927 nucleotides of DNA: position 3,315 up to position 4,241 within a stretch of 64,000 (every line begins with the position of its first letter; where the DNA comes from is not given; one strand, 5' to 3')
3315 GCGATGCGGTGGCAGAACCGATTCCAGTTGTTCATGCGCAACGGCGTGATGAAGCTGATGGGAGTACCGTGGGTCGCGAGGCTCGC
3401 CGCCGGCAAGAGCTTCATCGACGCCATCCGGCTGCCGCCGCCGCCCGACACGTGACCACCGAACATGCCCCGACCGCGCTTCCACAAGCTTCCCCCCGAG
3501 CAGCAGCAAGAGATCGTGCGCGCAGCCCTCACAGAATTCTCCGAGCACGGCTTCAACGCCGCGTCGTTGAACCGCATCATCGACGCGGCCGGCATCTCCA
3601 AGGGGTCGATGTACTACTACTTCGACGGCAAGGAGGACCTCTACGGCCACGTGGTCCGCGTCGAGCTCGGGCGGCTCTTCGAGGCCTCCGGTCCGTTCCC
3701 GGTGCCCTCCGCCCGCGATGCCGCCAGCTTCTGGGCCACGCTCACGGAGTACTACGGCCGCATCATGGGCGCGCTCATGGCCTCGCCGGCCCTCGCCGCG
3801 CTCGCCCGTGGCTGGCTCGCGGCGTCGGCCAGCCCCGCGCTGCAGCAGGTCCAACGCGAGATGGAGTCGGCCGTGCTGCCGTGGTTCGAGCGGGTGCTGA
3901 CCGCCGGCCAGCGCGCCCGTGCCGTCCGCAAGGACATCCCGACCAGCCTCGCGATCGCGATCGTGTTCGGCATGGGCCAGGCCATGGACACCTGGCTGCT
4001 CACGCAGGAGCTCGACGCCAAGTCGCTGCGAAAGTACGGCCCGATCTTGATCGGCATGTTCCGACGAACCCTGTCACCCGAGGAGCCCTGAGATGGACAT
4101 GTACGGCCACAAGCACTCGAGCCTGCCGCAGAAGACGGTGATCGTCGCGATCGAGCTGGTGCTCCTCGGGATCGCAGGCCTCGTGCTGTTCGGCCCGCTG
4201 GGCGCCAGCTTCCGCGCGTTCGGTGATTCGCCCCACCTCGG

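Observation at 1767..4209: Segmental duplication with a microhomology-mediated 436-bp deletion, creating TetR and membrane-protein pseudogene copies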

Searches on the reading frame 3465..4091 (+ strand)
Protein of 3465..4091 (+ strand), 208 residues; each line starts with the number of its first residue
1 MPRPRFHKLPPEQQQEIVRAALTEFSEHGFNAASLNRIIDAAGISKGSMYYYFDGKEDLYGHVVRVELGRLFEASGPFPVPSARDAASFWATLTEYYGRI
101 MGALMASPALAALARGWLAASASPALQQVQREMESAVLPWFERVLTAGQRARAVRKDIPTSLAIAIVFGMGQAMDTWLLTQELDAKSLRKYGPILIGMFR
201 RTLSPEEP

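Call 7: search_protein_families(library=pfam, proteins=[window:3465-4091:+], max_evalue=0.01)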
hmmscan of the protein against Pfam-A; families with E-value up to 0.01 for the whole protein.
window:3465-4091:+ (208 aa): 3 families
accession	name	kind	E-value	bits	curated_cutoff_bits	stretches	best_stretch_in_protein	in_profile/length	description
PF00440.29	TetR_N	-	1.7e-15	57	24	1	17-61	1-45/47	Bacterial regulatory proteins, tetR family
PF16859.10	TetR_C_11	-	0.00068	20.4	32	1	85-171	3-90/113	Tetracyclin repressor-like, C-terminal domain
PF21597.2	TetR_C_43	-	0.0017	19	27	1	112-174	18-82/105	Transcriptional regulator SbtR-like, C-terminal domain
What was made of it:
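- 3465..4091 (+): Intact TetR-family regulator (208 aa). Pfam TetR_N, E=1.7e-15 (call 7).
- On TetR family regulator: Copy 2 (3465-4091) scores 57 bits for PF00440 against a cut-off of 24, over aa 17-61 (call 7).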

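Call 8: find_encoding_contigs(protein=window:3465-4091:+, flank=10000, max_places=10)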
Protein window:3465-4091:+ (208 aa): 3 contigs read that carry it; 3 places shown.
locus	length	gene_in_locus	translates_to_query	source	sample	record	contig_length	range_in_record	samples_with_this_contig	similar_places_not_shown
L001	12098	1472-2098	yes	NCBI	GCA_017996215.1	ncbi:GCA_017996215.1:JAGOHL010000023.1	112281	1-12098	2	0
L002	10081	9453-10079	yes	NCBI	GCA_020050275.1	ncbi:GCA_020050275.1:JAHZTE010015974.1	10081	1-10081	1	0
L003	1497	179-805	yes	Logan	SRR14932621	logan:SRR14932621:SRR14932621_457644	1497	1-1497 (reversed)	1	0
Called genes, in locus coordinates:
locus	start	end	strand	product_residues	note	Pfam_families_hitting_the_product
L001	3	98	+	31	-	?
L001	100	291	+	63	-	-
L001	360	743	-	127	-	-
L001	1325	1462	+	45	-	-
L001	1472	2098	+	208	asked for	PF00440:TetR_N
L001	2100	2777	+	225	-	PF06966:DUF1295, PF02544:Steroid_dh, PF04191:PEMT (weak)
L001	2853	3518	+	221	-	-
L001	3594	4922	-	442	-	PF03150:CCP_MauG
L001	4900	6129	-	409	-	PF20243:MbnP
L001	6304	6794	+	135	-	PF10027:DUF2269 (weak)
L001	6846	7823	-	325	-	-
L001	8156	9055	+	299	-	-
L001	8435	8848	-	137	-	-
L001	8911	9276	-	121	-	PF01139:RtcB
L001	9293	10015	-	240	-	PF13460:NAD_binding_10 (weak)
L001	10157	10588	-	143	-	-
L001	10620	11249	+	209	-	-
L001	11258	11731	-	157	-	PF00583:Acetyltransf_1, PF13673:Acetyltransf_10 (weak), PF13508:Acetyltransf_7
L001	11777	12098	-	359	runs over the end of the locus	-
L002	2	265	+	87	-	?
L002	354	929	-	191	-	-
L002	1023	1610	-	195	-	PF13489:Methyltransf_23, PF13847:Methyltransf_31 (faint), PF08241:Methyltransf_11, PF08242:Methyltransf_12, PF13649:Methyltransf_25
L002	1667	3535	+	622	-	PF08238:Sel1 (faint)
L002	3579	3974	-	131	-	PF08818:DUF1801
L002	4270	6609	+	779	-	-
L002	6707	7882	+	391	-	PF01266:DAO (faint), PF01494:FAD_binding_3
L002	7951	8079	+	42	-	-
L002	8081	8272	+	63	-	-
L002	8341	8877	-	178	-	-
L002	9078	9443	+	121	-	-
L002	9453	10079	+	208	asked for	PF00440:TetR_N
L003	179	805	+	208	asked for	PF00440:TetR_N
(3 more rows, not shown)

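Call 42: find_related_loci(query=window:3465-4091:+, collection=metagenome_contigs, flank=10000)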
Query window:3465-4091:+ (208 aa) in metagenome_contigs; peptide patterns used: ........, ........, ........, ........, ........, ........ (x = any residue, [..] = any of these).
245 stretches matched a pattern; 87 encode a relative of the query (tblastn E <= 1e-3); the best 80 are kept; 80 distinct loci.
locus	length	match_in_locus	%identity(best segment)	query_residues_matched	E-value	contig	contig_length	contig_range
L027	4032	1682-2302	95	1-207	1e-133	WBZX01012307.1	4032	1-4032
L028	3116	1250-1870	74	1-207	4e-106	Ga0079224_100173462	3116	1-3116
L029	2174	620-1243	72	1-208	2e-107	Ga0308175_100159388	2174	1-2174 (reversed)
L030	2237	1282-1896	70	1-205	2e-102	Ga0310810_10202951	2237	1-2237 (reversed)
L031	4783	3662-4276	70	1-205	5e-98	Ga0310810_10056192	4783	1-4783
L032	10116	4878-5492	71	1-205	6e-98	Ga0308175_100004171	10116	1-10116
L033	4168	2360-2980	71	1-207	2e-98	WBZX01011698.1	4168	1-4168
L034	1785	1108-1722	70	1-205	5e-103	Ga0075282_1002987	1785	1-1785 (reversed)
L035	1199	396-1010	71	1-205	2e-103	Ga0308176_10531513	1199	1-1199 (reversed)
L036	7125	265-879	68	1-205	5e-95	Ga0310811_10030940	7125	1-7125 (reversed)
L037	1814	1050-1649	69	6-205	8e-97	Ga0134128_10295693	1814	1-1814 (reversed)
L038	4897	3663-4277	67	1-205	2e-90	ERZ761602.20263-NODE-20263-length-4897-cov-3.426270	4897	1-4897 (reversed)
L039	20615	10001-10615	67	1-205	5e-90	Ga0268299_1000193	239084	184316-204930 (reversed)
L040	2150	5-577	68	17-207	3e-91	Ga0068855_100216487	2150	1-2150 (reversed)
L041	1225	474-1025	68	1-184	7e-93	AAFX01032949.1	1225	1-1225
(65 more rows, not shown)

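Call 47: search_protein_families(library=ncbifam, proteins=[window:3465-4091:+, L002:4270-6609:+], max_evalue=0.001)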
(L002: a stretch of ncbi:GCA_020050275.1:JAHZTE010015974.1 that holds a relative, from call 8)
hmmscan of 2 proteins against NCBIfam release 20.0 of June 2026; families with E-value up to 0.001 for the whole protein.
window:3465-4091:+ (208 aa): 19 families
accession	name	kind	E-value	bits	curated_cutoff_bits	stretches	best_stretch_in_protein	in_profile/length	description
NF041196.1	ScbR_bind_reg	equivalog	1.9e-14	54.3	150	1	14-170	8-157/191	ScbR family autoregulator-binding transcription factor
NF053878.1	FATransRegFadRBac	equivalog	5.5e-13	49.1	200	1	14-182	5-169/190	fatty acid metabolism transcriptional regulator FadR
NF007949.0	PRK10668.1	equivalog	2.6e-12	46.7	271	1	12-66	11-65/216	multidrug efflux transporter transcriptional repressor AcrR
TIGR03613.1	RutR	equivalog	1.4e-10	41.3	368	1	13-68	9-64/202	pyrimidine utilization regulatory protein R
TIGR03384.1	betaine_BetI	equivalog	2.5e-10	40.4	201.3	1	9-68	5-64/189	choline-binding transcriptional repressor BetI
NF051457.1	acryl_TF_AcuR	equivalog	2.7e-10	39.9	247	1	11-65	16-69/204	acrylate utilization transcriptional regulator AcuR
NF011584.0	PRK15008.1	equivalog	1.3e-09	38.2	230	1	13-66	19-72/212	HTH-type transcriptional regulator RutR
NF051852.1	efflux_TF_MtrR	exception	1.4e-09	38.1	280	1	14-65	12-63/205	multidrug efflux system transcriptional repressor MtrR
NF007430.0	PRK09975.1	equivalog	4.5e-09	35.8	274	1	14-63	13-62/220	acrEF/envCD operon transcriptional regulator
TIGR03968.1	mycofact_TetR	equivalog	1.7e-08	34.3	224.9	1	11-60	8-57/190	mycofactocin system transcriptional regulator MftR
NF001978.0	PRK00767.1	equivalog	6.8e-08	32.5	118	1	13-71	10-68/197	transcriptional regulator BetI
NF058643.1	TranRegCurRPseudo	equivalog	1.2e-07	31.6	300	1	14-63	9-57/193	TetR family transcriptional repressor CurR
NF053731.1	TransRegFasRMycb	equivalog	3.2e-07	30.3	330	1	10-69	8-68/199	HTH-type transcriptional activator FasR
NF050111.1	TransRegSACE7040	equivalog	1.1e-06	28.7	250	1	14-115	3-101/186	SACE_7040 family transcriptional regulator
NF037937.1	septum_RefZ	equivalog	4.2e-06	26.8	180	1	15-64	2-51/195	forespore capture DNA-binding protein RefZ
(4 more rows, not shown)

L002:4270-6609:+ (779 aa): 0 families

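Call 48: search_protein_families(library=pfam, proteins=[L002:4270-6609:+, L002:3579-3974:-, L002:1667-3535:+], max_evalue=0.01)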
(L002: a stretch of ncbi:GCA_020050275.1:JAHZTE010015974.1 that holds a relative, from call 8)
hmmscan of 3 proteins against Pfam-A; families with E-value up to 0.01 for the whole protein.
L002:4270-6609:+ (779 aa): 1 family
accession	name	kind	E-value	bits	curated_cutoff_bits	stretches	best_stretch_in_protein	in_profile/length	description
PF00404.24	Dockerin_1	-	0.00066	20.3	22.9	1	179-227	2-51/57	Dockerin type I domain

L002:3579-3974:- (131 aa): 1 family
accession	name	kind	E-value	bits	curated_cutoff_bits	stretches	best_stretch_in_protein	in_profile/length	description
PF08818.16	DUF1801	-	1.3e-08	35.5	27.2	1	17-108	2-84/85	Domain of unknown function (DU1801)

L002:1667-3535:+ (622 aa): 1 family
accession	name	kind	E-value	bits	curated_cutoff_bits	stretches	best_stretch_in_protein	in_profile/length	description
PF08238.18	Sel1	-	3.2e-14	53.2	30.7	0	502-533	2-33/36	Sel1 repeat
